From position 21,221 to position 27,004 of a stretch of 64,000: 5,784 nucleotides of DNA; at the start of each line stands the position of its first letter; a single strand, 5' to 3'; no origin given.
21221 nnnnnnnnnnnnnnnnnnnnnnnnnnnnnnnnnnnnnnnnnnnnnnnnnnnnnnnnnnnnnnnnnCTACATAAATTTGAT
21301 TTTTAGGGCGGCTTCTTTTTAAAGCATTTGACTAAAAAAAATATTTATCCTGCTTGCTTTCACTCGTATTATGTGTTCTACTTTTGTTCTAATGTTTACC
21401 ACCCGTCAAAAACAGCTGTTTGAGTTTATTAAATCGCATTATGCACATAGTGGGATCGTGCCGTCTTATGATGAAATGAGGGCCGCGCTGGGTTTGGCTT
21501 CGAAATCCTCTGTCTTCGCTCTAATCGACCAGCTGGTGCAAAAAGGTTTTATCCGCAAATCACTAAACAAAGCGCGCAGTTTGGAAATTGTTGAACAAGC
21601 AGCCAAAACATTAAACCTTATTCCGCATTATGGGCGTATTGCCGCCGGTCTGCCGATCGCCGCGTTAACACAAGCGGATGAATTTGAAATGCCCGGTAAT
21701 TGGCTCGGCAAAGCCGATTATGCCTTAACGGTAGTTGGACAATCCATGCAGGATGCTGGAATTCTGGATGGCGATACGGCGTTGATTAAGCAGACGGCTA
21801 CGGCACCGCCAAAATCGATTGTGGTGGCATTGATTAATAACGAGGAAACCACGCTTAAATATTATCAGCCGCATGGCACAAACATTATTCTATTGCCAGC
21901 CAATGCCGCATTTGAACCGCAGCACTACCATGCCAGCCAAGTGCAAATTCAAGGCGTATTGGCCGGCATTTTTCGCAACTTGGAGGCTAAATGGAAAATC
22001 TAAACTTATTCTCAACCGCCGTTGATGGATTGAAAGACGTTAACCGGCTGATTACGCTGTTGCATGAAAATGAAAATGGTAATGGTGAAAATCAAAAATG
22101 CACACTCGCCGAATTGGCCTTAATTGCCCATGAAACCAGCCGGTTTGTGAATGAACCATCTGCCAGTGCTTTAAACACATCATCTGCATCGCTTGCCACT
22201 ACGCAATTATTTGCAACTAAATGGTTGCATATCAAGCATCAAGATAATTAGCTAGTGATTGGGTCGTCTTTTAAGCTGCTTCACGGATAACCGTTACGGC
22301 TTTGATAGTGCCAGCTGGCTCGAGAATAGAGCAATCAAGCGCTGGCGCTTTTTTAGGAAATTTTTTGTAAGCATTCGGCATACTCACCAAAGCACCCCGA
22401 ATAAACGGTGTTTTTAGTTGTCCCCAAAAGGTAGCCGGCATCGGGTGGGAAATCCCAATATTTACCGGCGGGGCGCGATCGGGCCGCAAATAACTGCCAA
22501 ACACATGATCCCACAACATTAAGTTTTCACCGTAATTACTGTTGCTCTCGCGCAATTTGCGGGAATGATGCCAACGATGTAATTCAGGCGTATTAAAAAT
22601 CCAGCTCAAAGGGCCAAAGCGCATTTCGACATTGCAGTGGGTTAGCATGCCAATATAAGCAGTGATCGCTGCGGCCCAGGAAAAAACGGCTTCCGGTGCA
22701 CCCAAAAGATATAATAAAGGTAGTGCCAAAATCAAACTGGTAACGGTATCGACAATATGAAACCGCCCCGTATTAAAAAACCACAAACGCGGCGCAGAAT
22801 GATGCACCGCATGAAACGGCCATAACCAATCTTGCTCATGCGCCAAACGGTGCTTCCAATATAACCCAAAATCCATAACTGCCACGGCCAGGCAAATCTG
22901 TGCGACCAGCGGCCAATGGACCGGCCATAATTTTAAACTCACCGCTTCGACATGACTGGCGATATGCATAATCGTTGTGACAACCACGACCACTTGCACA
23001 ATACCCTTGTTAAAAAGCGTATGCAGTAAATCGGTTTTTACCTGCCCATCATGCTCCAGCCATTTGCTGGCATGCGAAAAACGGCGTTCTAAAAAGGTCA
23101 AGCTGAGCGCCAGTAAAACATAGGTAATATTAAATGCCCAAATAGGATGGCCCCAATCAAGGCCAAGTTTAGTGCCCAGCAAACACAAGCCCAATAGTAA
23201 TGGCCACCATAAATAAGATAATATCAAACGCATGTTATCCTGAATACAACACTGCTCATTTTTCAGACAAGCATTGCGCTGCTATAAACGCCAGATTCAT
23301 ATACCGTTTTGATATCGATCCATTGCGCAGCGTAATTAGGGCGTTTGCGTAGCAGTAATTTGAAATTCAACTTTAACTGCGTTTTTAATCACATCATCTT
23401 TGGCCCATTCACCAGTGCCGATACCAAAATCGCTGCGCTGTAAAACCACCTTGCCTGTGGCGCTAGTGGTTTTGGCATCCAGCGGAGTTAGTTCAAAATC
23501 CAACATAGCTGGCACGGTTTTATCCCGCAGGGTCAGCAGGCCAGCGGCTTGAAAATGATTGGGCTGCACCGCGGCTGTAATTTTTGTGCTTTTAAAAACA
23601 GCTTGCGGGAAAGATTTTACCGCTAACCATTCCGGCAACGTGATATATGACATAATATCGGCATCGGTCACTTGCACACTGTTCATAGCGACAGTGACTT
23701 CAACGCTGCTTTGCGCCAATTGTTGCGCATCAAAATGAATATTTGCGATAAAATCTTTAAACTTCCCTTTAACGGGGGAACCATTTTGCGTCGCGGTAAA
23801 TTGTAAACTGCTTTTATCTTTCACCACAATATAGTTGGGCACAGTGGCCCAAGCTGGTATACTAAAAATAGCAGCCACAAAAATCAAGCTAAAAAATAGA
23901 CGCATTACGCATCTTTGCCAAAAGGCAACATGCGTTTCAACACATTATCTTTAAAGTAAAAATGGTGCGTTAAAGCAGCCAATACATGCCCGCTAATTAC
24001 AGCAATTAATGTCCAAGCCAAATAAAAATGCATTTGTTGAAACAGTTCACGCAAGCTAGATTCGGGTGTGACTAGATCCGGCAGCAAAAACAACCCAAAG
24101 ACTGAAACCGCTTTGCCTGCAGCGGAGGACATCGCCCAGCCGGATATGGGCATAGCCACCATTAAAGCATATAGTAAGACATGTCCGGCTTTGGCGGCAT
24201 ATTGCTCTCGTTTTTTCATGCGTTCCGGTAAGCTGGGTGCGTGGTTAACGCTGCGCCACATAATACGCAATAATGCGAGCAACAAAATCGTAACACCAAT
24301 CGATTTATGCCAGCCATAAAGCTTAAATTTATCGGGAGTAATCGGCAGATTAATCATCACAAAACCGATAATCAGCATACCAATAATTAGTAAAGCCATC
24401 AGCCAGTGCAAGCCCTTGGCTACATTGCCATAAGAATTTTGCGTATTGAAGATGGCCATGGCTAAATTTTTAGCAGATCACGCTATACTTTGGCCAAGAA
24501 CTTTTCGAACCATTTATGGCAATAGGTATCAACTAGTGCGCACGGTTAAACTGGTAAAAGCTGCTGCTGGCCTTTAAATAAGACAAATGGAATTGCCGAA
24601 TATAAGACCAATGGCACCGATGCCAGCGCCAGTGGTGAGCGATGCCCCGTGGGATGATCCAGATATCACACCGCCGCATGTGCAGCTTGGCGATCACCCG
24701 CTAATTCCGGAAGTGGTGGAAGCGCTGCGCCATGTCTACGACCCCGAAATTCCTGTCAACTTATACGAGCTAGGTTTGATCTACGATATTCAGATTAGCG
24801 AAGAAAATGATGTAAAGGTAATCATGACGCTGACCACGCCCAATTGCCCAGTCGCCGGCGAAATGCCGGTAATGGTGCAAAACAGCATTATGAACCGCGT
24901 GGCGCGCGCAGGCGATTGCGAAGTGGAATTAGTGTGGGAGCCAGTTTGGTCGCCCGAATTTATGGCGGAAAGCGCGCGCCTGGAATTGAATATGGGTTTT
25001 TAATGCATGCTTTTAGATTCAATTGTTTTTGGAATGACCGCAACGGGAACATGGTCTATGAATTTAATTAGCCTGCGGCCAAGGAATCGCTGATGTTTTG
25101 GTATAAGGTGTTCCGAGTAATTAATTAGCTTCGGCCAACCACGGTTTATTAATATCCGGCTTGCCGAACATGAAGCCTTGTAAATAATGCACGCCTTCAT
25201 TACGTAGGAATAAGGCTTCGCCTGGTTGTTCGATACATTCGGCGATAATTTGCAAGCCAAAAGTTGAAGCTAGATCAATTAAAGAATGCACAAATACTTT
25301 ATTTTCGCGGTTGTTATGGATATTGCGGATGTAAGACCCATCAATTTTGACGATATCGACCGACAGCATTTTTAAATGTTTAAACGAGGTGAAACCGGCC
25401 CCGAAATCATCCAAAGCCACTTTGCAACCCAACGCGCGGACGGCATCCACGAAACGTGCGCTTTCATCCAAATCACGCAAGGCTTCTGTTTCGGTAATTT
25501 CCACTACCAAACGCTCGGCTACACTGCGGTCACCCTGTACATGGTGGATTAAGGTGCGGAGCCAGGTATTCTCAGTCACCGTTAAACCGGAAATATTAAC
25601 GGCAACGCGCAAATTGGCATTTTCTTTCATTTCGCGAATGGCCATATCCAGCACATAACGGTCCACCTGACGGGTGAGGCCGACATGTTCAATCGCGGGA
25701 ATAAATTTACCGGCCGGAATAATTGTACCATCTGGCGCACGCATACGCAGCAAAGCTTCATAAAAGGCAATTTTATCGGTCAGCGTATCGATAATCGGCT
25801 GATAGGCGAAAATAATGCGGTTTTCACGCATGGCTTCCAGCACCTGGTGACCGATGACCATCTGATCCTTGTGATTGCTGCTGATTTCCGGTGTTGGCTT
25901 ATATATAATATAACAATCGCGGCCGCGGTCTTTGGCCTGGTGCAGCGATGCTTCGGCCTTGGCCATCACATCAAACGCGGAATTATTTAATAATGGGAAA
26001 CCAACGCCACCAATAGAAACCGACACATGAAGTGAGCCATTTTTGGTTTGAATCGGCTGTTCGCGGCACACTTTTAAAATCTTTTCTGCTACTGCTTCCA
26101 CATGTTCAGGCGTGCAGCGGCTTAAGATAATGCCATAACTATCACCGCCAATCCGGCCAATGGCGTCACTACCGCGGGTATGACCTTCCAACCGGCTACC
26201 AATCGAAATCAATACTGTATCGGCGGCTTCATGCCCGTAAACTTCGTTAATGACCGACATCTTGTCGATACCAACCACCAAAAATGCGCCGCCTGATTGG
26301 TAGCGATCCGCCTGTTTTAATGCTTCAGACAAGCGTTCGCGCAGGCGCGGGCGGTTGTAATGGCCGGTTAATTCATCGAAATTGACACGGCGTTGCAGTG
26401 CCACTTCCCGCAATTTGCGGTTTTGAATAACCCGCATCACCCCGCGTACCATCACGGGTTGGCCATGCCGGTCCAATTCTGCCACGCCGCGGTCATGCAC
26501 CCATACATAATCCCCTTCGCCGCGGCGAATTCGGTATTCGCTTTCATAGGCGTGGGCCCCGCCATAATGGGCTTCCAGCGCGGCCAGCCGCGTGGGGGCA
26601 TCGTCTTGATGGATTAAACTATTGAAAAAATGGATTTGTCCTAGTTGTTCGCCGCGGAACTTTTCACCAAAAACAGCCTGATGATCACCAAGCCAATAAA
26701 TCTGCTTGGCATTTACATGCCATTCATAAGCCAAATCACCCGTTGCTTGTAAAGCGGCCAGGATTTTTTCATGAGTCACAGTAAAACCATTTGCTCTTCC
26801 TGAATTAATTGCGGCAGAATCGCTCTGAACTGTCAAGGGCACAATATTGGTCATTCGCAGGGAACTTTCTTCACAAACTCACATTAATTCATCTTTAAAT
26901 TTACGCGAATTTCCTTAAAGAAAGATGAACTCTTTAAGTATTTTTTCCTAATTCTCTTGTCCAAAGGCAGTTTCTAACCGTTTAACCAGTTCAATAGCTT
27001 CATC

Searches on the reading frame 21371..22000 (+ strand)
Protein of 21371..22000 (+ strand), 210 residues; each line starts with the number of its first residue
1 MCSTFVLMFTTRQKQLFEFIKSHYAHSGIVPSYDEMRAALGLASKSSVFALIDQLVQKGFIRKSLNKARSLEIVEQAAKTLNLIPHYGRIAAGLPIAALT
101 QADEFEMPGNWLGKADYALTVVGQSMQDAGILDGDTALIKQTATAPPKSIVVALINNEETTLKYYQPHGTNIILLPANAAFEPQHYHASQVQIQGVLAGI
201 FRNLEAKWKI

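Call 51: search_protein_families(library=pfam, proteins=[window:21371-22000:+], max_evalue=0.0001)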
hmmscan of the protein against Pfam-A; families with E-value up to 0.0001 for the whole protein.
window:21371-22000:+ (210 aa): 2 families
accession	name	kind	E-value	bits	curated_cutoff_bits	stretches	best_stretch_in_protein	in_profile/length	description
PF00717.28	Peptidase_S24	-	2.2e-23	82.6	23.3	1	85-197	1-115/116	Peptidase S24-like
PF01726.22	LexA_DNA_bind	-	1.1e-11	44.8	23.7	1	10-69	5-64/65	LexA DNA binding domain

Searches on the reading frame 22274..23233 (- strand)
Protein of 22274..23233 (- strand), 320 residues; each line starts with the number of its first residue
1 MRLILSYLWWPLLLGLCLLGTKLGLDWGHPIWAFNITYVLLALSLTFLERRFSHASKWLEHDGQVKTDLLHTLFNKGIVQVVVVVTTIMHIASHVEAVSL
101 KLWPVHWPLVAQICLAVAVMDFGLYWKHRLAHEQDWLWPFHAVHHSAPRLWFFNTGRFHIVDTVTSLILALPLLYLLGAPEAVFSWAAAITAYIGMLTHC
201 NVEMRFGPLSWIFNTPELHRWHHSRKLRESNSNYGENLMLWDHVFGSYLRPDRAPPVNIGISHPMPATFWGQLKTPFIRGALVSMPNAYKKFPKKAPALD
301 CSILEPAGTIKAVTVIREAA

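Call 51: search_protein_families(library=pfam, proteins=[window:22274-23233:-], max_evalue=0.0001)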
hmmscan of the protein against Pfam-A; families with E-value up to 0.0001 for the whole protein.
window:22274-23233:- (320 aa): 1 family
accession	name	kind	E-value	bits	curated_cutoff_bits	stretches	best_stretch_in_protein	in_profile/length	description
PF04116.19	FA_hydroxylase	-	1.3e-30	107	31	1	114-247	2-132/132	Fatty acid hydroxylase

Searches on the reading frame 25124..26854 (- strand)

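Call 51: search_protein_families(library=pfam, proteins=[window:25124-26854:-], max_evalue=0.0001)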
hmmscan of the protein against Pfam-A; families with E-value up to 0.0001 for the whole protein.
window:25124-26854:- (577 aa): 3 families
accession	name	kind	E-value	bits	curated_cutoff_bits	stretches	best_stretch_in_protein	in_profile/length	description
PF00563.25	EAL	-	4.8e-65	219.7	31.3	1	338-566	4-236/236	EAL domain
PF00990.26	GGDEF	-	1.4e-29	103.4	23.8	1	158-313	2-160/161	Diguanylate cyclase, GGDEF domain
PF08447.18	PAS_3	-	3.7e-14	53.2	25.6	1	52-140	2-89/89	PAS fold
